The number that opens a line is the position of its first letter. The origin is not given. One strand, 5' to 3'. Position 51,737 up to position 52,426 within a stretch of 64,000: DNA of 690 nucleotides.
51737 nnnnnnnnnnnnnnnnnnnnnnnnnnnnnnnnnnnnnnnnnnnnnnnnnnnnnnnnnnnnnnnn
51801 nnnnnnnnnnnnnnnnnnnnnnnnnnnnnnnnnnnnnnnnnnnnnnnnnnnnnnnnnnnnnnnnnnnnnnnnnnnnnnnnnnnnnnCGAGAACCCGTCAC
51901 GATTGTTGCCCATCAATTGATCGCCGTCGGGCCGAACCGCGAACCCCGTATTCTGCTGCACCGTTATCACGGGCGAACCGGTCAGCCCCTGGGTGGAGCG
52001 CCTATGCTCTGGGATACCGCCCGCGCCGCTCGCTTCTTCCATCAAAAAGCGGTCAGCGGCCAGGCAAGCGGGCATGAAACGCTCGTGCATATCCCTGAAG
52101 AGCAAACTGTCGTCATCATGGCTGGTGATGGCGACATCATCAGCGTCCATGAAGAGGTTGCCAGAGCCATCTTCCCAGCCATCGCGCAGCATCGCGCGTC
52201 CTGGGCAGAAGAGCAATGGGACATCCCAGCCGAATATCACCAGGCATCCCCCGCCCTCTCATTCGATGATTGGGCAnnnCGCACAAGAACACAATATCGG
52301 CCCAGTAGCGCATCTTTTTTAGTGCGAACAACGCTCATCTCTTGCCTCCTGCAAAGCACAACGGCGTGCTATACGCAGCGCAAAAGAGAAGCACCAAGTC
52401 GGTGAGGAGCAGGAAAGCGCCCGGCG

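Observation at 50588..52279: Roughly 430-residue polyanionic Glu/Ala tract fused to a small unknown domain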

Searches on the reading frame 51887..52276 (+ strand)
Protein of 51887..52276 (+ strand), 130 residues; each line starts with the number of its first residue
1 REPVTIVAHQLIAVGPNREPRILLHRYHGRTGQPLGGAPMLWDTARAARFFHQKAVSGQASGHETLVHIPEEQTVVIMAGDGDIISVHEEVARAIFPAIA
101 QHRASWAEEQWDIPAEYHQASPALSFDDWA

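Call 5: find_homologous_proteins(query=window:51887-52276:+, max_evalue=0.01)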
Query seq(130 aa) (130 aa): 1 proteins with E <= 0.01 among 13 candidates.
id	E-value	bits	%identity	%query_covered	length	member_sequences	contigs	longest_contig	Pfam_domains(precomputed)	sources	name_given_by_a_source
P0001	6.7e-53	196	66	98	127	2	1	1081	-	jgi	jgi:hypothetical protein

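Call 6: search_solved_structures(query=window:51887-52276:+, max_evalue=10)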
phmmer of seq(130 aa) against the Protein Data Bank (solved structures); distinct sequences matched with E-value up to 10: 4.
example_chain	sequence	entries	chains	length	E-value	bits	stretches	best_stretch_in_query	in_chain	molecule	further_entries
9cb6_A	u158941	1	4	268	0.88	12.8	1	11-78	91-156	Response regulator receiver protein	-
9j6d_E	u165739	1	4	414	1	12.6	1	5-65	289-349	chikungunya E2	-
9bhh_E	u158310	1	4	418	1.1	12.5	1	5-65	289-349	E2 glycoprotein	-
6nk7_E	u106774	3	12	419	1.1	12.5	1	5-65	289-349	E2 glycoprotein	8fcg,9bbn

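Call 9: find_encoding_contigs(protein=P0001, flank=10000)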
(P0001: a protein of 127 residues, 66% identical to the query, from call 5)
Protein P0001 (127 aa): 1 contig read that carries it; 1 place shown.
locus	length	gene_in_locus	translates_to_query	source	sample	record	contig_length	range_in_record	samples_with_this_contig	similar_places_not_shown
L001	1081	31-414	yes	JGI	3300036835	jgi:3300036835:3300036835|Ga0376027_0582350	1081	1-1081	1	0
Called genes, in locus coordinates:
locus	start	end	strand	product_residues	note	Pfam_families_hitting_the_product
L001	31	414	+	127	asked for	-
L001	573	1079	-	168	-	?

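Call 17: search_protein_representatives(protein=window:51887-52276:+)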
Query: 130 residues. Proteins with E-value up to 0.001 (for the whole library): 4; up to 1e-10: 3; up to 1e-30: 2. The best 4 are listed.
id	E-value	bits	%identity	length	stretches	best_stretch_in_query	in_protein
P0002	1.5e-45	170.6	61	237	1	1-130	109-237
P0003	2.0e-35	137.9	64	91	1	40-130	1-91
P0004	2.1e-17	79.6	75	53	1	78-130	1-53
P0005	6.6e-04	35.9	31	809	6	39-83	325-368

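Call 20: find_related_loci(query=A1, collection=genome_contigs, flank=10000)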
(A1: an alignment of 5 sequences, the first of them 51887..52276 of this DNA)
Query A1 (130 aa) in genome_contigs; peptide patterns used: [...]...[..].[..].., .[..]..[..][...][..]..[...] (x = any residue, [..] = any of these).
54 stretches matched a pattern; 5 encode a relative of the query (tblastn E <= 1e-3); 5 distinct loci.
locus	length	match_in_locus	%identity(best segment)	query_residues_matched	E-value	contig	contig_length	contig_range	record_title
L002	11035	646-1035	81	1-130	7e-70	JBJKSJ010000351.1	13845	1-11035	MAG: Ktedonobacterales bacterium isolate Bin_8 S1Ck127_1854899_flag_1_multi_8.0000_len_13845, whole genome shotgun seque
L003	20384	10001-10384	78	2-130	3e-66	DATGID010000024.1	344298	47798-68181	MAG TPA_asm: Ktedonobacterales bacterium isolate SMAG_U9798 k141_834075, whole genome shotgun sequence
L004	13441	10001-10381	66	4-130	8e-58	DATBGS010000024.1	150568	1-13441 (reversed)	MAG TPA_asm: Ktedonobacterales bacterium isolate SMAG_U3844 k141_2659092, whole genome shotgun sequence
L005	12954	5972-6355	66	1-130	4e-56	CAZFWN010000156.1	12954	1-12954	MAG TPA_asm: uncultured Ktedonobacterales bacterium isolate SRP272529_co1_230 genome assembly, contig: NODE_8581_length_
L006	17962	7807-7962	35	82-128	1e-4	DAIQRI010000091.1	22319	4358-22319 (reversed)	MAG TPA_asm: Cellulomonas sp. isolate CTOTU41351 NODE_1467_length_22319_cov_10.604968, whole genome shotgun sequence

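Call 21: find_encoding_contigs(protein=P0002, flank=10000)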
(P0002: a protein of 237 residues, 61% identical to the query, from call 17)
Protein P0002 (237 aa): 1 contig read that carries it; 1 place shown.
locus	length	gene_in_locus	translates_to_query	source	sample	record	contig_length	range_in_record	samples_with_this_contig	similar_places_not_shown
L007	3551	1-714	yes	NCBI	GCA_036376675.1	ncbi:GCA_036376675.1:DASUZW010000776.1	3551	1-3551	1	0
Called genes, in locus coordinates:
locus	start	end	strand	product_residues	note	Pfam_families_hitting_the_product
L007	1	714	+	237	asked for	?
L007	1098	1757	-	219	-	PF00702:Hydrolase, PF13419:HAD_2 (weak)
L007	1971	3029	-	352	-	PF00481:PP2C, PF13672:PP2C_2, PF07228:SpoIIE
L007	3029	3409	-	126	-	PF03551:PadR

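Call 30: search_protein_families(library=pfam, proteins=[L003:5714-8029:-, L003:10890-11660:+, L003:11989-13479:+, L004:5826-8219:-, L004:11158-12705:+, L005:1657-3987:-, L005:6852-7622:+, L005:8131-9438:+, L003:10467-11309:-], max_evalue=0.001)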
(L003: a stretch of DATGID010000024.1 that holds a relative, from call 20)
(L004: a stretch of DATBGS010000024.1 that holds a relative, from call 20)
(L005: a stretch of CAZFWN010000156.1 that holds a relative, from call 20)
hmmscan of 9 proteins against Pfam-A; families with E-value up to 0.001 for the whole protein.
L003:5714-8029:- (771 aa): 3 families
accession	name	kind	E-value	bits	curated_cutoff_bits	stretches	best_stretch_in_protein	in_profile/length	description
PF02738.23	MoCoBD_1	-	1.3e-72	244.3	27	1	178-411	7-244/244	Molybdopterin cofactor-binding domain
PF20256.3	MoCoBD_2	-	7.1e-67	226.3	27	1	436-703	2-283/283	Molybdopterin cofactor-binding domain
PF01315.27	Ald_Xan_dh_C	-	3.2e-28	98.7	31.3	1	22-128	2-110/110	Aldehyde oxidase and xanthine dehydrogenase, a/b hammerhead domain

L003:10890-11660:+ (256 aa): 2 families
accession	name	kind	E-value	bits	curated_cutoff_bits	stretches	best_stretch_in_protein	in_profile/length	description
PF04446.17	Thg1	-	2.3e-31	108.9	29.2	1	9-124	3-127/130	tRNAHis guanylyltransferase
PF14413.11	Thg1C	-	6.6e-14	52.6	26.3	1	131-221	2-94/116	Thg1 C terminal domain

L003:11989-13479:+ (496 aa): 2 families
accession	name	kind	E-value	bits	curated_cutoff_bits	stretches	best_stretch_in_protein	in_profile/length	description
PF00152.25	tRNA-synt_2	-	1.9e-74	251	25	1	177-490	4-307/308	tRNA synthetases class II (D, K and N)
PF01336.31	tRNA_anti-codon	-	2.7e-11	43.7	27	1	78-155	1-75/75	OB-fold nucleic acid binding domain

L004:5826-8219:- (797 aa): 3 families
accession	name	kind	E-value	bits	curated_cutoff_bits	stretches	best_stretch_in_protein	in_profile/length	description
PF02738.23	MoCoBD_1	-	2.6e-75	253.1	27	1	205-437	8-244/244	Molybdopterin cofactor-binding domain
PF20256.3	MoCoBD_2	-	3.7e-69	233.8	27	1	462-729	2-283/283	Molybdopterin cofactor-binding domain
PF01315.27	Ald_Xan_dh_C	-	1e-29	103.5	31.3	1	47-153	1-109/110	Aldehyde oxidase and xanthine dehydrogenase, a/b hammerhead domain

L004:11158-12705:+ (515 aa): 2 families
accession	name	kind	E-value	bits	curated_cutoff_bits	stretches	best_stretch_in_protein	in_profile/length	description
PF00152.25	tRNA-synt_2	-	7.6e-75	252.3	25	1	196-509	4-307/308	tRNA synthetases class II (D, K and N)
PF01336.31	tRNA_anti-codon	-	3.1e-10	40.3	27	1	97-174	1-75/75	OB-fold nucleic acid binding domain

L005:1657-3987:- (776 aa): 3 families
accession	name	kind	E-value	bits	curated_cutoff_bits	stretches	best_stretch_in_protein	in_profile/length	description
PF02738.23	MoCoBD_1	-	1.9e-73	247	27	1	184-417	7-244/244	Molybdopterin cofactor-binding domain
PF20256.3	MoCoBD_2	-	4.8e-68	230.1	27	1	444-709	4-283/283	Molybdopterin cofactor-binding domain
PF01315.27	Ald_Xan_dh_C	-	7.6e-29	100.7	31.3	1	27-134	1-110/110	Aldehyde oxidase and xanthine dehydrogenase, a/b hammerhead domain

L005:6852-7622:+ (256 aa): 2 families
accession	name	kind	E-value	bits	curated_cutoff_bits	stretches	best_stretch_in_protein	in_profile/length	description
PF04446.17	Thg1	-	1.3e-32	112.9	29.2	1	8-123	2-126/130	tRNAHis guanylyltransferase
PF14413.11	Thg1C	-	3.8e-16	59.8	26.3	1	131-226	2-99/116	Thg1 C terminal domain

L005:8131-9438:+ (435 aa): 2 families
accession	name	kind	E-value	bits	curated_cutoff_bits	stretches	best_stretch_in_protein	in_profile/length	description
PF00152.25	tRNA-synt_2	-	6.2e-72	242.7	25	1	118-429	6-307/308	tRNA synthetases class II (D, K and N)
PF01336.31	tRNA_anti-codon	-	8.6e-11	42.1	27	1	17-92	1-73/75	OB-fold nucleic acid binding domain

L003:10467-11309:- (280 aa): 0 families

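Call 31: predict_structure(alignment_id=A1)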
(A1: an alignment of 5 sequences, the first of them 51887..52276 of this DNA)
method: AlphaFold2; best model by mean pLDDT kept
length: 130 residues; sequences in the alignment: 5
mean_pLDDT: 80.1   pTM: 0.76
mean pLDDT of the five models: 80.1, 80.1, 78.7, 75.5, 47.6
residues with pLDDT >= 90: 29; 70-90: 77; 50-70: 18; < 50: 6
segments of 3 or more residues with pLDDT < 50: 124-126, 128-130
pLDDT, mean of each block of 10 residues (from residue 1): 83 70 86 77 89 82 84 90 91 90 80 72 48
secondary structure, 60 per line:
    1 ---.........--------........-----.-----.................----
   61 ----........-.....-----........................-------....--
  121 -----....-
elements in order: E4-12 E21-28 E40-43 H44-56 E65-69 E74-78 E84-88 H89-107 H115-118 H126-129

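Call 34: fold_search(model_id=the predicted structure, library=pdb)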
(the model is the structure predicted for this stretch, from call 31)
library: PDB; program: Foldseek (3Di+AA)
matches with E <= 10: 711; with E <= 0.001: 0
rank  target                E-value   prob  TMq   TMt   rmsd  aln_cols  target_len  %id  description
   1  5xpy                  1.1e-01  0.21  0.24  0.09  11.1       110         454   15  Structural basis of kindlin-mediated integrin recognition and activation (released 2017-07-26)
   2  6xtj                  1.9e-01  0.21  0.27  0.10  12.3       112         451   15  The high resolution structure of the FERM domain of human FERMT2 (released 2020-02-12)
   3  5xq1_A                2.1e-01  0.23  0.22  0.08  12.0        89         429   12  Structural basis of kindlin-mediated integrin recognition and activation (released 2017-07-26)
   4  4mk0_A                2.3e-01  0.12  0.25  0.08  11.8       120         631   10  Crystal structure of G protein-coupled receptor kinase 2 in complex with a a rationally designed paroxetine derivative (released 2014-01-22)
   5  1ss4_B                2.4e-01  0.05  0.16  0.15  14.4       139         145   12  Crystal Structure of the Glyoxalase Family Protein APC24694 from Bacillus cereus (released 2004-08-03)
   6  4gfa_A                2.7e-01  0.08  0.20  0.17  17.1       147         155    5  N-terminal coiled-coil dimer of C.elegans SAS-6, crystal form A (released 2013-06-19)
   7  4jd1_B                2.9e-01  0.05  0.18  0.16  22.2       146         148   10  Crystal Structure of Metallothiol Transferase FosB 2 from Bacillus anthracis str. Ames (released 2013-03-20)
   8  9c3h_LD               3.1e-01  0.15  0.21  0.12  15.4       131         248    8  Structure of the CNOT3-bound human 80S ribosome with tRNA-ARG in the P-site. (released 2024-12-04)
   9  9h0c_A                3.3e-01  0.04  0.14  0.08  18.0       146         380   13  Crystal structure of BiP ATPase domain in complex with CDNF C-terminal domain at 1.65 angstroms resolution (released 2025-10-29)
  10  8q87_BA               3.5e-01  0.18  0.24  0.14  13.4       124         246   12  Structure of the G. gallus 80S rotated ribosome in complex with eEF2 and SERBP1 (released 2024-08-28)
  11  5umw_C                3.5e-01  0.07  0.16  0.16  11.9       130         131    8  Crystal structure of TnmS2, an antibiotic binding protein from Streptomyces sp. CB03234 (released 2018-07-04)
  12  4gfa_C                3.8e-01  0.13  0.25  0.22  14.6       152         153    3  N-terminal coiled-coil dimer of C.elegans SAS-6, crystal form A (released 2013-06-19)
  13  3pvu_A                3.8e-01  0.12  0.25  0.08   7.5       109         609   10  Bovine GRK2 in complex with Gbetagamma subunits and a selective kinase inhibitor (CMPD101) (released 2011-06-01)
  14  8bn3_eI               4.0e-01  0.18  0.24  0.22  14.8        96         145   18  Yeast 80S, ES7s delta, eIF5A, Stm1 containing (released 2024-01-10)
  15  9k3e_C                4.0e-01  0.11  0.23  0.25  13.9       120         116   10  DddB(BadTF3) dsDNA deaminase (released 2024-11-27)
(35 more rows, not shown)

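Call 49: fold_search(model_id=the predicted structure, library=viral)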
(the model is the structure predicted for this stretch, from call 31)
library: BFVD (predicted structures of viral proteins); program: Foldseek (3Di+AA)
matches with E <= 10: 964; with E <= 0.001: 0
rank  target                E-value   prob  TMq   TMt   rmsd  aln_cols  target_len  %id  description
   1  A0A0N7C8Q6            2.8e-02  0.41  0.33  0.27  17.2       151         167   11  (no name in the UniProt tables at hand)
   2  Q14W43                5.6e-02  0.15  0.20  0.17  16.7       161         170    9  ORF63 [Ranid herpesvirus 2]
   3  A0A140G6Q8            7.7e-02  0.30  0.21  0.28  11.2       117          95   12  Uncharacterized protein [Arthrobacter phage Kitkat]
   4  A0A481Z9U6            9.9e-02  0.25  0.23  0.17  11.3       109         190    7  F-box domain-containing protein [Pithovirus LCPAC304]
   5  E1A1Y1                1.1e-01  0.11  0.18  0.16  14.0       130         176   10  Uncharacterized protein [Aeromonas phage phiAS5]
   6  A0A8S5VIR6            1.1e-01  0.11  0.21  0.12  19.9       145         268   10  (no name in the UniProt tables at hand)
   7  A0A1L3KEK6            1.2e-01  0.12  0.24  0.09  15.9       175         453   10  (no name in the UniProt tables at hand)
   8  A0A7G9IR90            1.3e-01  0.10  0.20  0.05  20.7       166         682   10  Serine protease [Thrips tabaci associated luteo-like virus 1]
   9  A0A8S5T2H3            1.4e-01  0.57  0.25  0.37  10.4        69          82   16  Uncharacterized protein [Podoviridae sp. ctuch15]
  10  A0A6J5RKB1            1.4e-01  0.30  0.24  0.27   7.8        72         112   11  Uncharacterized protein [uncultured Caudovirales phage]
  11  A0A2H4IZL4            1.4e-01  0.08  0.23  0.12  24.3       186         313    9  Uncharacterized protein [uncultured Caudovirales phage]
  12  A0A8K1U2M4            1.4e-01  0.15  0.26  0.11  17.8       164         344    7  Uncharacterized protein [Riboviria sp.]
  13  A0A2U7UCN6            1.5e-01  0.16  0.26  0.25  12.8       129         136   13  Uncharacterized protein [Pandoravirus neocaledonia]
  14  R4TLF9                1.5e-01  0.13  0.21  0.13  13.8       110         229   11  (no name in the UniProt tables at hand)
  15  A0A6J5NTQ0            1.6e-01  0.16  0.19  0.24  15.7        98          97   19  Uncharacterized protein [uncultured Caudovirales phage]
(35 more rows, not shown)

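Call 53: search_solved_structures(query=A1, max_evalue=10)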
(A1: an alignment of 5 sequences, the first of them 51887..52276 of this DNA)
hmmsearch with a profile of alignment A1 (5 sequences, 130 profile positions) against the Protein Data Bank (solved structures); distinct sequences matched with E-value up to 10: 2.
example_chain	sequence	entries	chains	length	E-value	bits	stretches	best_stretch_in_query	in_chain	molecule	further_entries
4g4e_A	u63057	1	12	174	1.4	12.2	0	62-89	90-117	ATP-dependent protease subunit HslV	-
5aek_B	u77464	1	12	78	1.8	11.9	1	19-58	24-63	SMALL UBIQUITIN-RELATED MODIFIER 1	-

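Call 54: search_protein_families(library=ncbifam, proteins=[window:51887-52276:+], max_evalue=1)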
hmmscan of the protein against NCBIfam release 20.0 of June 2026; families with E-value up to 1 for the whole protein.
window:51887-52276:+ (130 aa): 0 families

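Call 55: search_protein_families(library=padloc, proteins=[window:51887-52276:+], max_evalue=1)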
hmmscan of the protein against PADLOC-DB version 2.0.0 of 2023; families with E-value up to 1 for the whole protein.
window:51887-52276:+ (130 aa): 0 families

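Call 81: find_homologous_proteins(query=A7, max_evalue=0.01)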
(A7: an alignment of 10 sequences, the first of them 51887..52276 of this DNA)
Query A7 (10 sequences) (130 aa, profile of the alignment): 5 proteins with E <= 0.01 among 6345 candidates.
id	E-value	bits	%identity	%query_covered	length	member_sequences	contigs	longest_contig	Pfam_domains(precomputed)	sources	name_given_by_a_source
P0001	9.3e-66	238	66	98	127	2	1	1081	-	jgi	jgi:hypothetical protein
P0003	7.3e-45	170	64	70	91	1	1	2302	-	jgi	jgi:hypothetical protein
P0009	1.2e-36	143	64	70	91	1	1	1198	-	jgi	jgi:hypothetical protein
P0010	6.2e-29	118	77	50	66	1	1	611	-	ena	-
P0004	2.9e-19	87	75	41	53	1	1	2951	-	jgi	jgi:hypothetical protein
